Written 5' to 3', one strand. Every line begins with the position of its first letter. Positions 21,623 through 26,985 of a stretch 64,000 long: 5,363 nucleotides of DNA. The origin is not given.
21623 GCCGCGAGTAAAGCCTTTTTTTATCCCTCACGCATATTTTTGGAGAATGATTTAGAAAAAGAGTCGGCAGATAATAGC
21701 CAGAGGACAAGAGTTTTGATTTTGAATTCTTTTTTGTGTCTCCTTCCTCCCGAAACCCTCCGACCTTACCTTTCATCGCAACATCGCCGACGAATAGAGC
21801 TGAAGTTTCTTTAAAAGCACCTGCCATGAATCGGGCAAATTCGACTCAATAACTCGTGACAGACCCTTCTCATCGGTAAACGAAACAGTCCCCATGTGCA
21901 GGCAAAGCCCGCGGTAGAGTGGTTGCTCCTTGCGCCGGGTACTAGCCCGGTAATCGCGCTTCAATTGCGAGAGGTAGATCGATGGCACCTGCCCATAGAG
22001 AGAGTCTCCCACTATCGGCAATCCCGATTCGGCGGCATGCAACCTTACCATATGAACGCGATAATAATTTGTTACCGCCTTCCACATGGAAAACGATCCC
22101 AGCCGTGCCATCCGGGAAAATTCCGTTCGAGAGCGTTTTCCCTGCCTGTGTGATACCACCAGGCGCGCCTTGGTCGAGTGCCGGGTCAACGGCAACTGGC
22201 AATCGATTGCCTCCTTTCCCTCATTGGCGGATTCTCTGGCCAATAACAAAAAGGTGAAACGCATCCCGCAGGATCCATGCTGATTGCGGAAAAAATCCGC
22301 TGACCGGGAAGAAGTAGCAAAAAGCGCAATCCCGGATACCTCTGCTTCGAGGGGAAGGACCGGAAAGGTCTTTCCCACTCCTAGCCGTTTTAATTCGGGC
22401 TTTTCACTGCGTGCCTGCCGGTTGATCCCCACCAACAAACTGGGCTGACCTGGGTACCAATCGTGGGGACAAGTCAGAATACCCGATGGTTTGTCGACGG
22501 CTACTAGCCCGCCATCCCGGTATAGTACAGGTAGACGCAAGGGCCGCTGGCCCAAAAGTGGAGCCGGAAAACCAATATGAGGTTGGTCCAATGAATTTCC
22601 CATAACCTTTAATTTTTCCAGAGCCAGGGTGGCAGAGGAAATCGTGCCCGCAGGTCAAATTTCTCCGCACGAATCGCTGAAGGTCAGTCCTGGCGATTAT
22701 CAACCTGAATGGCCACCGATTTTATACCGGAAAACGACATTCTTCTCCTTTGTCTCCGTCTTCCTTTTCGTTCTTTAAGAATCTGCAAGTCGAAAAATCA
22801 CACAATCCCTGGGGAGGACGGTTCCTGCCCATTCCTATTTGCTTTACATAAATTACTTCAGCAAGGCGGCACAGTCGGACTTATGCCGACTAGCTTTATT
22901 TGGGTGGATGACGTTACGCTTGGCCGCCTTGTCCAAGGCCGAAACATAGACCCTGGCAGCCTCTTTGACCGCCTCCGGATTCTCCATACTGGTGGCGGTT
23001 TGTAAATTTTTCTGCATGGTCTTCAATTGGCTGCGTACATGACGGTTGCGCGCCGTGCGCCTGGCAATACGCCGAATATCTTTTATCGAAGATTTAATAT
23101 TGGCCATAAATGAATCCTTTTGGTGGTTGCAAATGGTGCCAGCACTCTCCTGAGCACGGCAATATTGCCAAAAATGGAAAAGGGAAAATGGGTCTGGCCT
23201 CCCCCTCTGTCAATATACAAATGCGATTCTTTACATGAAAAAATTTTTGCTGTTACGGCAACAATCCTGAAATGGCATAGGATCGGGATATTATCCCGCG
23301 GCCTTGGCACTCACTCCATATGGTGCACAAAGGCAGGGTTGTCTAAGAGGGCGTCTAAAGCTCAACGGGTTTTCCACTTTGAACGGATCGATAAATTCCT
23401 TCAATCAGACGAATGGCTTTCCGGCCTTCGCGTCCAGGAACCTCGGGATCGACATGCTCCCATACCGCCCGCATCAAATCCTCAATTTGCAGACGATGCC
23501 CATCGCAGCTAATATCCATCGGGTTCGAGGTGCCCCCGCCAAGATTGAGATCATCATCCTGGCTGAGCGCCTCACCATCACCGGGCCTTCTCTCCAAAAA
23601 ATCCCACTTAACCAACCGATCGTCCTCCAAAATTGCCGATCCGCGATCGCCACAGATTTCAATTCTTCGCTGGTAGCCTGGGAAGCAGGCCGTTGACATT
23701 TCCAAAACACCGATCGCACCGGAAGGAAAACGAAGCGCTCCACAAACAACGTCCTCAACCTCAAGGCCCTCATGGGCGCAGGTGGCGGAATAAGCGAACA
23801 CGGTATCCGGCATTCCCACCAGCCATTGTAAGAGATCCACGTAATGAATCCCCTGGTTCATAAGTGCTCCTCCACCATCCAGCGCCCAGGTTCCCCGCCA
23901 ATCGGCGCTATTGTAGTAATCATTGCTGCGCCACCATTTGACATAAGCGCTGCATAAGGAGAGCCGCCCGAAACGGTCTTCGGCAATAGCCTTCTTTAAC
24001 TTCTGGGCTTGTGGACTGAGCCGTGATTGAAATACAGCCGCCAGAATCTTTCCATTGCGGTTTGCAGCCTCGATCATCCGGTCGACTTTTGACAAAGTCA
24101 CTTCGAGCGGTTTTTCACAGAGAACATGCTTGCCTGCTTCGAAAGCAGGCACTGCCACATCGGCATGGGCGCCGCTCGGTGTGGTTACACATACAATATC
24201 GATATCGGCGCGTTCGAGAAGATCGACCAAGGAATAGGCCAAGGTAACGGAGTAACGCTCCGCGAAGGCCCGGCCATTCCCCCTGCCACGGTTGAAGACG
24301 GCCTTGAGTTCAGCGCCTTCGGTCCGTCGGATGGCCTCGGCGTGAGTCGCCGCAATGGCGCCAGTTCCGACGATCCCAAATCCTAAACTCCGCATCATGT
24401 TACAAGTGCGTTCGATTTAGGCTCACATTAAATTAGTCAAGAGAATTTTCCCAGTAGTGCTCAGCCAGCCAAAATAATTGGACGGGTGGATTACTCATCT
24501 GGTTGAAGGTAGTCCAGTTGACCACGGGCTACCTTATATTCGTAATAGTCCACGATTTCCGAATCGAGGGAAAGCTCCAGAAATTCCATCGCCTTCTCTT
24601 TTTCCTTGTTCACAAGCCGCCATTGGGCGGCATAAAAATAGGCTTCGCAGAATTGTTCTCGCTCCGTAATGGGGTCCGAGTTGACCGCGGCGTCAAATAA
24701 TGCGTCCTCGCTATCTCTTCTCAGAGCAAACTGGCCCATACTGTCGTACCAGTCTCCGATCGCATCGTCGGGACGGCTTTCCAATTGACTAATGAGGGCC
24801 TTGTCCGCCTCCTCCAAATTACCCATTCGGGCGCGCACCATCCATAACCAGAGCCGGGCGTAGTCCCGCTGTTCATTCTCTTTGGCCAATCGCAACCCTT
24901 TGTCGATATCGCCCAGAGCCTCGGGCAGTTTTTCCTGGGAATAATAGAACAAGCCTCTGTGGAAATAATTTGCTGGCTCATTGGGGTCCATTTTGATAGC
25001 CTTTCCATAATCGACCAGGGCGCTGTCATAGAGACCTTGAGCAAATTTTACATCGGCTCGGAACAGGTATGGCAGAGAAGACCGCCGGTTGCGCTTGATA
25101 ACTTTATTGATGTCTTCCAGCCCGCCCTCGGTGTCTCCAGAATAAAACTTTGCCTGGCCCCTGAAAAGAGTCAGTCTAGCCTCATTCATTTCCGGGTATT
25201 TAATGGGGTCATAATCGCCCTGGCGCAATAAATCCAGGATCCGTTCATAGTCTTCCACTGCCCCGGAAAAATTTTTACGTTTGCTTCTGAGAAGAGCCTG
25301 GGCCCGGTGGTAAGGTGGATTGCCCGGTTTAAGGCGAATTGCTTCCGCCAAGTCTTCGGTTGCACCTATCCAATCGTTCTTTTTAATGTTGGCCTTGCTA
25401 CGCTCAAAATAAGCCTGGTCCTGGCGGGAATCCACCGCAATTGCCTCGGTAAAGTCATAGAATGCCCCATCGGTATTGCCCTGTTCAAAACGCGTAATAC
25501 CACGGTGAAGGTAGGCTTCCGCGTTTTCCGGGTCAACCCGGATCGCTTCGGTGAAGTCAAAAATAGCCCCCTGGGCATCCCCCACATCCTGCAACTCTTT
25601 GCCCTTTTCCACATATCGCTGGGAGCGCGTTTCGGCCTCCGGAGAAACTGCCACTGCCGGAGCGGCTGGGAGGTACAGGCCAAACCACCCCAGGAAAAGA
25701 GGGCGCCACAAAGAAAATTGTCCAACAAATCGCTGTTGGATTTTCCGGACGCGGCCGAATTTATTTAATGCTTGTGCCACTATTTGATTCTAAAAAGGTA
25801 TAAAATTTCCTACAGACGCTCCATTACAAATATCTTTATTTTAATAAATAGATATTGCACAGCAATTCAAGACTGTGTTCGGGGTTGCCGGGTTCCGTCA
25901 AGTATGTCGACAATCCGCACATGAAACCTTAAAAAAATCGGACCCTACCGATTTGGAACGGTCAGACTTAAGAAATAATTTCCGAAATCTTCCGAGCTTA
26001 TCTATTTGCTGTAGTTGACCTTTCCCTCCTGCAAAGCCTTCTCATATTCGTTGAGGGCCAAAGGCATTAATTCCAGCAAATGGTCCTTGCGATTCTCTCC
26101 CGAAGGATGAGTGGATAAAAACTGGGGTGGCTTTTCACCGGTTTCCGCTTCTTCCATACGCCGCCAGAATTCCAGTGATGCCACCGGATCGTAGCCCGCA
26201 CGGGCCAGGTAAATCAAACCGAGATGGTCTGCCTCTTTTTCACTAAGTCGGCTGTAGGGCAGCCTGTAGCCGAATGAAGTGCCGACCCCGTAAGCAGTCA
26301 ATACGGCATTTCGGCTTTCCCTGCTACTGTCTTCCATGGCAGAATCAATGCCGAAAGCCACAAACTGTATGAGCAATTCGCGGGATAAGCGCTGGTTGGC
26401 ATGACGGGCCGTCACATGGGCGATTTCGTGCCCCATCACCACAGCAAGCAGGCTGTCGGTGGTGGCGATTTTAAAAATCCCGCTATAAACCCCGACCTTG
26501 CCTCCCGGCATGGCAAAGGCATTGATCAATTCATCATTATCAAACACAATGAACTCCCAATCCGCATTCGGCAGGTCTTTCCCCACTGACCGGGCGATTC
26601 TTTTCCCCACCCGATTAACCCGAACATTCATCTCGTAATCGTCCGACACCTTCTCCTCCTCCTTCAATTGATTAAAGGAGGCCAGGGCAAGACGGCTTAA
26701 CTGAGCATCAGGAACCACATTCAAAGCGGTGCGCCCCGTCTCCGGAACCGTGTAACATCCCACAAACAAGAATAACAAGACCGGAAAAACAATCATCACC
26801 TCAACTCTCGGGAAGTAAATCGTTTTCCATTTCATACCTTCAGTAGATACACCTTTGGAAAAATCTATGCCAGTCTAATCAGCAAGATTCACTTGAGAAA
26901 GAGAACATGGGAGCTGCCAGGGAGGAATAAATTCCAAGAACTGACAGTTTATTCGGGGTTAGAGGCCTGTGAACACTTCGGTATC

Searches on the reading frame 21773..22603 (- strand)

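Call 53: search_protein_families(library=pfam, proteins=[window:21773-22603:-], max_evalue=0.0001)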
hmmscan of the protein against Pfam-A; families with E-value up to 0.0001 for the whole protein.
window:21773-22603:- (276 aa): 1 family
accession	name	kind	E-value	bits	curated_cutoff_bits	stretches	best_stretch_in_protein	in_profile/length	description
PF00849.27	PseudoU_synth_2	-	1.4e-06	29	26.8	1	33-191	2-151/152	RNA pseudouridylate synthase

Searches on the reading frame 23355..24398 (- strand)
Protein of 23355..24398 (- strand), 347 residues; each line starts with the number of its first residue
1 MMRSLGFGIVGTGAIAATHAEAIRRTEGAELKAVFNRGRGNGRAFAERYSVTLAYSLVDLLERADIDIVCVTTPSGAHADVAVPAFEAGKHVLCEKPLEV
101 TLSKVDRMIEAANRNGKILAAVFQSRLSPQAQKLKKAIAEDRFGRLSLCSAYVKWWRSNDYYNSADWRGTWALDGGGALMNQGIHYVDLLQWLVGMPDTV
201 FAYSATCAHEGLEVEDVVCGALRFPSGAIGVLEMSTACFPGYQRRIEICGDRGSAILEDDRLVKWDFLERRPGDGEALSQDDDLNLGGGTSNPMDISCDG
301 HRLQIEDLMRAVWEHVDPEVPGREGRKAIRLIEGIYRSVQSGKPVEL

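Call 16: search_protein_families(library=pfam, proteins=[window:23355-24398:-], max_evalue=0.001)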
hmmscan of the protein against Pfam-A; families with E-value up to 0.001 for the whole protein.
window:23355-24398:- (347 aa): 4 families
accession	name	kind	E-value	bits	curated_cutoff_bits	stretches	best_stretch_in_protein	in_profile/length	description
PF22725.1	GFO_IDH_MocA_C3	-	2.5e-33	115.1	27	1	132-255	2-123/124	GFO/IDH/MocA C-terminal domain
PF02894.22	GFO_IDH_MocA_C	-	1.1e-28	101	22.9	1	135-347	1-218/218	Oxidoreductase family, C-terminal alpha/beta domain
PF01408.29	GFO_IDH_MocA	-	2.1e-28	99.9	24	1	6-120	2-117/120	Oxidoreductase family, NAD-binding Rossmann fold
PF03447.22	NAD_binding_3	-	2.2e-06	28.8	24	1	11-117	1-111/116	Homoserine dehydrogenase, NAD binding domain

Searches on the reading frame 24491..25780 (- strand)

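Call 16: search_protein_families(library=pfam, proteins=[window:24491-25780:-], max_evalue=0.001)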
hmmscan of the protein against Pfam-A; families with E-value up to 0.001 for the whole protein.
window:24491-25780:- (429 aa): 13 families
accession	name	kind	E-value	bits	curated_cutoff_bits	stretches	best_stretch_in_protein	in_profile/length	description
PF07719.23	TPR_2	-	3.4e-25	86.5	27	0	239-267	5-33/34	Tetratricopeptide repeat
PF00515.34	TPR_1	-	3.7e-22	77.6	27.8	1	241-267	7-33/34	Tetratricopeptide repeat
PF13414.12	TPR_11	-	6.1e-19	67.9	26.8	2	243-282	2-41/42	TPR repeat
PF13371.12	TPR_9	-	4.3e-16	59.1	35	0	251-309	11-69/73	Tetratricopeptide repeat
PF13432.12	TPR_16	-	6.1e-16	59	32.7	2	58-114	2-58/65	Tetratricopeptide repeat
PF13181.12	TPR_8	-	2.6e-12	46.3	25.7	0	238-267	4-33/34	Tetratricopeptide repeat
PF13431.12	TPR_17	-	4e-12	45.8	24.4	0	76-106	2-32/34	Tetratricopeptide repeat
PF14559.12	TPR_19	-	1e-10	42.2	25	0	67-106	5-44/68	Tetratricopeptide repeat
PF13428.12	TPR_14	-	2.7e-07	31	23.5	0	238-274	4-40/44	Tetratricopeptide repeat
PF23914.1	TPR_CcmH_CycH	-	5.3e-05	23.5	42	0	81-189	44-155/158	Cytochrome c-type biogenesis protein H TPR domain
PF13374.12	TPR_10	-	0.00013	22.3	27.5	0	276-301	9-34/42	Tetratricopeptide repeat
PF13424.12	TPR_12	-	0.00014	22.4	30.1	0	84-116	42-74/77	Tetratricopeptide repeat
PF13174.12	TPR_6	-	0.00039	21.3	26.3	0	88-114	1-27/33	Tetratricopeptide repeat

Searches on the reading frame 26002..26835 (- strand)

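Call 16: search_protein_families(library=pfam, proteins=[window:26002-26835:-], max_evalue=0.001)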
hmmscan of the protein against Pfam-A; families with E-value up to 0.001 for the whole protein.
window:26002-26835:- (277 aa): 1 family
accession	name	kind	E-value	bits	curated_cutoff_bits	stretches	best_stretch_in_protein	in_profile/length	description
PF01435.24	Peptidase_M48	-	1.5e-35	123.1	20.3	1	71-255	5-184/186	Peptidase family M48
